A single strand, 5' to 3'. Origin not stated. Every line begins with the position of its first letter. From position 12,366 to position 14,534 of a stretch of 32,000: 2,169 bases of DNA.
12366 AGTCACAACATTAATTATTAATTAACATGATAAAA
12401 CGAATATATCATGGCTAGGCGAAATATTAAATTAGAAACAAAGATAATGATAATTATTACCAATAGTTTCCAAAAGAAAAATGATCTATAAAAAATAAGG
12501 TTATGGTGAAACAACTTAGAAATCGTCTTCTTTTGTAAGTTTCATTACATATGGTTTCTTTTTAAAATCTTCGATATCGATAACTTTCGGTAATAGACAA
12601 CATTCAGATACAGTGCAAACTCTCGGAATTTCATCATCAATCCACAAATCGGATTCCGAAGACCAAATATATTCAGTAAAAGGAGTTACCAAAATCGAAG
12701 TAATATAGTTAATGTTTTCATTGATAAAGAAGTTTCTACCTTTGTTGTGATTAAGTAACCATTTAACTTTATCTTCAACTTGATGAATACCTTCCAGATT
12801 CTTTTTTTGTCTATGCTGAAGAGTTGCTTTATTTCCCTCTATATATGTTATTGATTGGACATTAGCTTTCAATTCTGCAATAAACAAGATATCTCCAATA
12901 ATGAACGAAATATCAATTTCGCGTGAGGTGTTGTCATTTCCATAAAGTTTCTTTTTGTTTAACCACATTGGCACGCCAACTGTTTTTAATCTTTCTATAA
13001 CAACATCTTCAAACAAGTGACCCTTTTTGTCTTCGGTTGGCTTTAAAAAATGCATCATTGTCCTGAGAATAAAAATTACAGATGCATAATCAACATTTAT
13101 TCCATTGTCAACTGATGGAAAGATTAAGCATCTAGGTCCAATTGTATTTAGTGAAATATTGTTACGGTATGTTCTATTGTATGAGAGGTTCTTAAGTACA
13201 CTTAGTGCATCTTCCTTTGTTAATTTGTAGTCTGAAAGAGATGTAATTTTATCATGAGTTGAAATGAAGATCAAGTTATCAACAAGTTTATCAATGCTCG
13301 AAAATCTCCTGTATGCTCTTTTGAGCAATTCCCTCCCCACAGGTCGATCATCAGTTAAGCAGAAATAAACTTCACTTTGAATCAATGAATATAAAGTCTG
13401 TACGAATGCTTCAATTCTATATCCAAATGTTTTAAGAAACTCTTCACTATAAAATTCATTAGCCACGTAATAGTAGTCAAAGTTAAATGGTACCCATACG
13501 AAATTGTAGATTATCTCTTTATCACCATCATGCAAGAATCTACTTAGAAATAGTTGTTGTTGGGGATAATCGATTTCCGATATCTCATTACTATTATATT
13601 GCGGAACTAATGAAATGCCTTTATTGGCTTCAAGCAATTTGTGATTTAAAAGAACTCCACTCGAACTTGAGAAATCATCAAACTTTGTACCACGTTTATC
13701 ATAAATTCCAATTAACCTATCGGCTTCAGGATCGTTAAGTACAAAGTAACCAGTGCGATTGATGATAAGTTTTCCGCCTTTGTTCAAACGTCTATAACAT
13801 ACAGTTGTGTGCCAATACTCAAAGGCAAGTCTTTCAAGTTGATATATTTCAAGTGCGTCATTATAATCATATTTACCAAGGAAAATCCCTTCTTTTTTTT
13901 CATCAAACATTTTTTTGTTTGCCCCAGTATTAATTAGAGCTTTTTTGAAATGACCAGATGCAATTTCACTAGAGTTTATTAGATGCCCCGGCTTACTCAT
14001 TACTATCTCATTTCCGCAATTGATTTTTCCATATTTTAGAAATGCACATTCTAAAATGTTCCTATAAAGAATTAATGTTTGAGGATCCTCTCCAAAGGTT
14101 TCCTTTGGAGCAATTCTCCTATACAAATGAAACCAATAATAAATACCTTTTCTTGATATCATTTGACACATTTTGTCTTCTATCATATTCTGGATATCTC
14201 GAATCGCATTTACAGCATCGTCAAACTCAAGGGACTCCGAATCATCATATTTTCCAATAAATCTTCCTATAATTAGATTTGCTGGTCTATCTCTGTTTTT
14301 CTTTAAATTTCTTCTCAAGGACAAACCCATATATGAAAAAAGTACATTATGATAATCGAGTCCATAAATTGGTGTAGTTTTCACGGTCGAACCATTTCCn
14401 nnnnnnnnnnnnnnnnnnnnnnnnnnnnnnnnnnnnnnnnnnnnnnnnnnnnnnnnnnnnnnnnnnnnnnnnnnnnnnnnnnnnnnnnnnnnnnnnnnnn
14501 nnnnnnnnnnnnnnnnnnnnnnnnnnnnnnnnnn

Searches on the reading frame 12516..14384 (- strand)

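Call 53: search_protein_families(library=pfam, proteins=[window:12516-14384:-], max_evalue=0.01)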
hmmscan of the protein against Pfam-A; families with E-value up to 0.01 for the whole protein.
window:12516-14384:- (622 aa): 1 family
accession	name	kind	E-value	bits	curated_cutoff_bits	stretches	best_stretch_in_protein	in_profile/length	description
PF08378.17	NERD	-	0.0061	17.5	22.1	0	454-550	1-96/111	Nuclease-related domain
